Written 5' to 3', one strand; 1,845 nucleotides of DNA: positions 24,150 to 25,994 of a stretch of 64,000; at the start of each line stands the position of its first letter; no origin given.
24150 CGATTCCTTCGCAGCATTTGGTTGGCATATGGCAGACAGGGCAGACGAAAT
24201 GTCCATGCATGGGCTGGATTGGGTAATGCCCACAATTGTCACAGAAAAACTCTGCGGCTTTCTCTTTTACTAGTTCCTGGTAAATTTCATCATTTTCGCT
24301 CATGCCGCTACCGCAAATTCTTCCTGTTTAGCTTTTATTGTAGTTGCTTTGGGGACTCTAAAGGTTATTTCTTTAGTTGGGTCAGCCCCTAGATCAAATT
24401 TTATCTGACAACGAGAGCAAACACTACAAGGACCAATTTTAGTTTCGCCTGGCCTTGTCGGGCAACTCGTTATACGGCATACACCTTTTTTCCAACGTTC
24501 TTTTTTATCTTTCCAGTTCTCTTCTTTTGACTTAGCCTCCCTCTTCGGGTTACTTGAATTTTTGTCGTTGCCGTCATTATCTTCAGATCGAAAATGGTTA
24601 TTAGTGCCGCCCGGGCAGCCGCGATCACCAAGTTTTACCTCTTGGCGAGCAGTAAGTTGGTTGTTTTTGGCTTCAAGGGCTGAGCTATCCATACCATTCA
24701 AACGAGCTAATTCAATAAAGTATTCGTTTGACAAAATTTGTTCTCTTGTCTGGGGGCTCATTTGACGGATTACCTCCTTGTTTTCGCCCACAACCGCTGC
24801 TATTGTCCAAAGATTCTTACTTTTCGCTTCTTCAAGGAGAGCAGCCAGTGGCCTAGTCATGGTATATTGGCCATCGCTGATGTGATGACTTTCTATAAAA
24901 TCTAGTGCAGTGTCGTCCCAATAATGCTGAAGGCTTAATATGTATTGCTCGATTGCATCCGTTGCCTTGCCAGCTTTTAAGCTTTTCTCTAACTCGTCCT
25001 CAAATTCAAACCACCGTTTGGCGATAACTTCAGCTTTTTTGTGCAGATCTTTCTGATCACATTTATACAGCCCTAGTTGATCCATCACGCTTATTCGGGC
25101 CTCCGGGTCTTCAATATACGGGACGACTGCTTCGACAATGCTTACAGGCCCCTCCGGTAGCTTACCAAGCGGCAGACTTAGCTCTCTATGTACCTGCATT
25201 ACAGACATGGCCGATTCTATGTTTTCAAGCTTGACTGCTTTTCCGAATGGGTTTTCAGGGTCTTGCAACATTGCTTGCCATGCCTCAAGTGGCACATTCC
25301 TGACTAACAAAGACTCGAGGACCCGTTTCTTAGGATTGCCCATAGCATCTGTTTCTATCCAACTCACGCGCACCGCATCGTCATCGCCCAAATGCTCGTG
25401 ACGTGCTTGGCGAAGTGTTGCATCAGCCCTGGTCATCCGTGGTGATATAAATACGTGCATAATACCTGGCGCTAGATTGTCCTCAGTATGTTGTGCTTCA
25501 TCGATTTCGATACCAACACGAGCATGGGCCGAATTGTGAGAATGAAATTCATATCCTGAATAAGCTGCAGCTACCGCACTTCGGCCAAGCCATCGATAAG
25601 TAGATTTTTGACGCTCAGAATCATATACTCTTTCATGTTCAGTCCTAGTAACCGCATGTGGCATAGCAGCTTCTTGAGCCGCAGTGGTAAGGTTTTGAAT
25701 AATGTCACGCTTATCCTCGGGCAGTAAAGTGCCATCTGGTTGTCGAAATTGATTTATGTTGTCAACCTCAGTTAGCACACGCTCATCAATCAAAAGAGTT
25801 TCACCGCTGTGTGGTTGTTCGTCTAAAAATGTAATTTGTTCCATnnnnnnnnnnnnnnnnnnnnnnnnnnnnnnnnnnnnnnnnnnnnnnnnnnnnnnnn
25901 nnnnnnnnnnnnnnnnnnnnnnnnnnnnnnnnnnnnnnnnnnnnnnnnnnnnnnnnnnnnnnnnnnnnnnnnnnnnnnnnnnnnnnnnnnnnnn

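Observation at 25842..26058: Terminator/antiterminator RNA switch ending 6 nt before the start codon of an orphan 514-aa gene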

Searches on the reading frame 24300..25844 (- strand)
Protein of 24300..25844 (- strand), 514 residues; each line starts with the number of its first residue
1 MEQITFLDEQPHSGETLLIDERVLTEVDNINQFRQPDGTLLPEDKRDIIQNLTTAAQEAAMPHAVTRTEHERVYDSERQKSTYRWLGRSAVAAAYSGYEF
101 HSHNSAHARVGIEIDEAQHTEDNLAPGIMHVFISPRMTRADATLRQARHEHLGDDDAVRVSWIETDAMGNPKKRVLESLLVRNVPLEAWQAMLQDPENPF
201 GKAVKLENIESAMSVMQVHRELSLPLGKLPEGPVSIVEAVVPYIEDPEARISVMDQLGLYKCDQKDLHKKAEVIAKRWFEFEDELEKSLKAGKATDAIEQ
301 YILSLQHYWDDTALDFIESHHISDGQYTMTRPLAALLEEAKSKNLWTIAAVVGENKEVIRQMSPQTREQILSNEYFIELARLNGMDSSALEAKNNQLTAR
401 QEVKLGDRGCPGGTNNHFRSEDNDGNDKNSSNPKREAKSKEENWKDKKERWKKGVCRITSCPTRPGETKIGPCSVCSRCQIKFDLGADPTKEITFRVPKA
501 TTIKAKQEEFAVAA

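Call 7: search_protein_families(library=pfam, proteins=[window:24300-25844:-], max_evalue=0.01)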
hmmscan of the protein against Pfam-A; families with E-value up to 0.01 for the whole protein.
window:24300-25844:- (514 aa): 0 families

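Call 9: find_homologous_proteins(query=window:24300-25844:-)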
Query window:24300-25844:- (514 aa): 97 proteins with E <= 0.001 among 8000 candidates.
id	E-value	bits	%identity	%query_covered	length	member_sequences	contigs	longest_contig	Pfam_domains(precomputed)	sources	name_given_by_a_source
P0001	0.0e+0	1084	93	100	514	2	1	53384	-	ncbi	-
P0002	2.3e-153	530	57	83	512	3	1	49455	-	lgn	-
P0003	1.7e-152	527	51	97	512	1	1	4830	-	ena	-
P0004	1.7e-150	520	49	96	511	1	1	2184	-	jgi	-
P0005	3.9e-147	509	52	92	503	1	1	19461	-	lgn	-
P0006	7.1e-147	508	52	92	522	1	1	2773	-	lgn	-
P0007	1.5e-146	507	50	95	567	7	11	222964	-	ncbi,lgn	-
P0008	1.3e-145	504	48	94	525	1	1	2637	-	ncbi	ncbi:hypothetical protein BH23PAT1_BH23PAT1_4530 [soil metagenome]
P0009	1.4e-138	481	49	96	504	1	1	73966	-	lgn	-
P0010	2.3e-138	480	49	92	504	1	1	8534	-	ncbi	-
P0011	5.3e-137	476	49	94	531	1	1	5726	-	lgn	-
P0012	7.0e-137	476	49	93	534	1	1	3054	-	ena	-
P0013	1.2e-136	475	47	96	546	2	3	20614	-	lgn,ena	-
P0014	1.8e-132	461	47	97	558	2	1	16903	-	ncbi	-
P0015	2.2e-132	461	45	96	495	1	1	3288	-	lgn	-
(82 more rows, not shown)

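Call 13: find_related_loci(query=A2, collection=genome_contigs, flank=3000)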
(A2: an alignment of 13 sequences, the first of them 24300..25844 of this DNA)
Query A2 (514 aa) in genome_contigs; peptide patterns used: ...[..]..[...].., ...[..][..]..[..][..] (x = any residue, [..] = any of these).
429 stretches matched a pattern; 15 encode a relative of the query (tblastn E <= 1e-3); 15 distinct loci.
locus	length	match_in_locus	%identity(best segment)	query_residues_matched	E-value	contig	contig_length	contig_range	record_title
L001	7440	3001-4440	50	19-507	1e-149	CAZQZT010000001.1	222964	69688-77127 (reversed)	MAG TPA_asm: uncultured Candidatus Saccharibacteria bacterium isolate binchicken_co308_31 genome assembly, contig: NODE_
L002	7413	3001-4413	47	15-496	5e-139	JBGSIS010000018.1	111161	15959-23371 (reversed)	MAG: Candidatus Saccharimonadales bacterium isolate JTS-AC137 k141_3211494, whole genome shotgun sequence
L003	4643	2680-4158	45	2-494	1e-136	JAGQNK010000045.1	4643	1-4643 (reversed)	MAG: Candidatus Saccharibacteria bacterium isolate HKST-UBA66 2008_165028, whole genome shotgun sequence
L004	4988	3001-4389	45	19-493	7e-134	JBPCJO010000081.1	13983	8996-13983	MAG: Candidatus Saccharimonadales bacterium isolate TH_ant_mag_28 S1Ck127_3475949_flag_0_multi_11.0000_len_13983, whole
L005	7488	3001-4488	47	7-507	8e-140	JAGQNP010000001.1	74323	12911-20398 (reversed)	MAG: Candidatus Saccharibacteria bacterium isolate HKST-UBA71 NODE_1_length_74323_cov_3.392587, whole genome shotgun seq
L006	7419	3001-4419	45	19-501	3e-130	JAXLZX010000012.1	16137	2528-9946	MAG: Candidatus Saccharimonadales bacterium isolate STL-PAT13 C1.59.fa-12, whole genome shotgun sequence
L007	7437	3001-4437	44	13-494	9e-130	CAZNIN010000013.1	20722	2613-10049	MAG TPA_asm: uncultured Candidatus Saccharibacteria bacterium isolate SRP144015_co1_53 genome assembly, contig: NODE_129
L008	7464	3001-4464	44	21-505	2e-120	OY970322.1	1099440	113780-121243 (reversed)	MAG: uncultured Candidatus Saccharibacteria bacterium isolate MFD05512.bin.c.2 genome assembly, chromosome: 1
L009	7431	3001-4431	42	9-491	2e-117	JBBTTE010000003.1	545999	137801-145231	MAG: Patescibacteria group bacterium isolate H32-bin050_1 H32_bin050_1_000000000003, whole genome shotgun sequence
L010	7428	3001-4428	40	13-492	4e-113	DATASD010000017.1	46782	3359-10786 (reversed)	MAG TPA_asm: Candidatus Saccharimonadales bacterium isolate SMAG_U5511 k141_5237155, whole genome shotgun sequence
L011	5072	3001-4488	47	14-511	1e-138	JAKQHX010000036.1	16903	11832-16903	MAG: bacterium isolate USDE_metabat.59 k141_693169, whole genome shotgun sequence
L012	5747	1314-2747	42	18-494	3e-111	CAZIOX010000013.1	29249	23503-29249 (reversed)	MAG TPA_asm: uncultured Candidatus Saccharibacteria bacterium isolate SRP285395_co1_272 genome assembly, contig: NODE_23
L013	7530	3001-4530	38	15-514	4e-101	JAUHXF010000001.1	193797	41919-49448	MAG: bacterium isolate 2_bin.50 NODE_131_length_193797_cov_2.216208, whole genome shotgun sequence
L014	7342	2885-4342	35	1-480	8e-92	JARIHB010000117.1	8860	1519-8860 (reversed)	MAG: Candidatus Saccharibacteria bacterium isolate CullarsAll.DT.04 k141_327944, whole genome shotgun sequence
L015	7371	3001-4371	38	12-485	1e-84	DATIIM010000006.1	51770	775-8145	MAG TPA_asm: Patescibacteria group bacterium isolate SMAG_U15665 k141_254964, whole genome shotgun sequence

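Call 28: search_solved_structures(query=A1, max_evalue=1)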
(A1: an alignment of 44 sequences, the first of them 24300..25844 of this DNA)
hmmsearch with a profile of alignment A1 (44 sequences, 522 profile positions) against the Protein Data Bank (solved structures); distinct sequences matched with E-value up to 1: 0.

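Call 35: search_protein_families(library=ncbifam, proteins=[window:24300-25844:-], max_evalue=0.01)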
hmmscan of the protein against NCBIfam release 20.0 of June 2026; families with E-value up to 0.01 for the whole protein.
window:24300-25844:- (514 aa): 0 families

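Call 36: predict_structure(alignment_id=A1)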
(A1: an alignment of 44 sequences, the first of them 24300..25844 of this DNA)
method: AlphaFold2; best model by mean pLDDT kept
length: 514 residues; sequences in the alignment: 44
mean_pLDDT: 86.5   pTM: 0.84
mean pLDDT of the five models: 86.5, 86.4, 85.3, 84.6, 83.9
residues with pLDDT >= 90: 373; 70-90: 67; 50-70: 18; < 50: 56
segments of 3 or more residues with pLDDT < 50: 1-15, 422-448, 493-499, 501-503
pLDDT, mean of each block of 10 residues (from residue 1): 33 57 93 94 96 95 95 92 92 92 94 97 96 97 93 95 96 97 98 98 98 98 96 98 98 97 96 97 98 95 93 93 89 96 96 95 95 96 93 94 78 75 44 33 43 88 90 89 80 46 50 55
secondary structure, 60 per line:
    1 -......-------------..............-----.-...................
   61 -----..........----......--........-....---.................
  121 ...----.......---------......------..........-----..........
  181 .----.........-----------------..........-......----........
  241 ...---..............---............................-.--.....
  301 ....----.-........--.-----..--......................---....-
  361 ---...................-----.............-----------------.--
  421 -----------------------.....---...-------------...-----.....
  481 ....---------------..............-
elements in order: H2-7 H21-33 H42-60 E66-75 E80-85 H90-95 H97-100 H104-123 E128-134 H144-149 E156-165 E171-181 H186-194 H212-221 E223-225 H233-243 H247-260 H264-291 H296-304 H311-318 H331-352 H356-359 H364-382 H388-400 H444-448 E452-454 E468-470 H477-484 H500-513

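Call 67: search_protein_families(library=pfam, proteins=[L002:1711-2706:-, L013:1513-2640:-, L007:1690-2637:-, L009:2110-2703:+, L014:2094-2612:+, L005:2072-2809:+, L008:1636-2199:-, L015:2290-2745:+, L010:1698-2534:-, L012:340-1017:+], max_evalue=0.001)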
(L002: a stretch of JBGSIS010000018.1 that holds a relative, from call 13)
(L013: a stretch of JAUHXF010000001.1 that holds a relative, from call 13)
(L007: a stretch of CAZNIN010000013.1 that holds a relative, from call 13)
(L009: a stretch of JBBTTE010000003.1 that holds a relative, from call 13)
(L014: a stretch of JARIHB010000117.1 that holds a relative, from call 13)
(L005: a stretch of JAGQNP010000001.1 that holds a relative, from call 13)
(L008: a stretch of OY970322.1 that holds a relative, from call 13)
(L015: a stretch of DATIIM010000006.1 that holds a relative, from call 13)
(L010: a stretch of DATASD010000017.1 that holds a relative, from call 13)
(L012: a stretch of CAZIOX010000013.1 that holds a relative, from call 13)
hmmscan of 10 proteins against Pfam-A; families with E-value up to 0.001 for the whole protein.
L002:1711-2706:- (331 aa): 0 families

L013:1513-2640:- (375 aa): 0 families

L007:1690-2637:- (315 aa): 0 families

L009:2110-2703:+ (197 aa): 1 family
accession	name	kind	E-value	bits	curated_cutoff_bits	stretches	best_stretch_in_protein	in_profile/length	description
PF01726.22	LexA_DNA_bind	-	2.4e-13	50.1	23.7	1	53-112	5-64/65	LexA DNA binding domain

L014:2094-2612:+ (172 aa): 1 family
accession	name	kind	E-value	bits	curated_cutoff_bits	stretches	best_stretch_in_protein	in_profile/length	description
PF01726.22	LexA_DNA_bind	-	7e-15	55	23.7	1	29-88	5-64/65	LexA DNA binding domain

L005:2072-2809:+ (245 aa): 0 families

L008:1636-2199:- (187 aa): 0 families

L015:2290-2745:+ (151 aa): 1 family
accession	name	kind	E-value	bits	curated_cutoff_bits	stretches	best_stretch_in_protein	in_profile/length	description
PF01726.22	LexA_DNA_bind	-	4.3e-14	52.5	23.7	1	8-67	5-64/65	LexA DNA binding domain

L010:1698-2534:- (278 aa): 0 families

L012:340-1017:+ (225 aa): 0 families

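Call 71: search_protein_families(library=pfam, alignment_id=A1, max_evalue=1)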
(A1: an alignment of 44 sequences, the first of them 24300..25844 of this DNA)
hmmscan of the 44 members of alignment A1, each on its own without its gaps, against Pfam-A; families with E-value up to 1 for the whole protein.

A. member 1, window:24300-25844:- (514 aa): 0 families

B. families by the number of members that match (of 44 scanned): 33 families (the first 25 are shown)
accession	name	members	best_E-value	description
PF14253.11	AbiH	3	0.012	Bacteriophage abortive infection AbiH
PF20681.2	DUF6818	3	0.084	Domain of unknown function (DUF6818)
PF21553.2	Formyl_trans_C_2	1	0.009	Methionyl-tRNA formyltransferase, C-terminal domain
PF05129.18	Zn_ribbon_Elf1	1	0.011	Transcription elongation factor Elf1 like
PF22203.1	Sca2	1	0.014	Surface cell antigen Sca2 helical repeat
PF23236.1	WH2_Lhr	1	0.016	Large helicase-related protein, winged-helix domain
PF03307.20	Adeno_E3_15_3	1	0.022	Adenovirus 15.3kD protein in E3 region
PF19450.4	DUF5988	1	0.027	Family of unknown function (DUF5988)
PF09626.15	DHC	1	0.035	Dihaem cytochrome c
PF02534.20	T4SS-DNA_transf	1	0.036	Type IV secretory system Conjugative DNA transfer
PF16524.11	RisS_PPD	1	0.051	Periplasmic domain of Sensor histidine kinase RisS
PF11749.13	DUF3305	1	0.057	Protein of unknown function (DUF3305)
PF00360.26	PHY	1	0.062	Phytochrome region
PF08067.16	ROKNT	1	0.064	ROKNT (NUC014) domain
PF06988.16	NifT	1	0.065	NifT/FixU protein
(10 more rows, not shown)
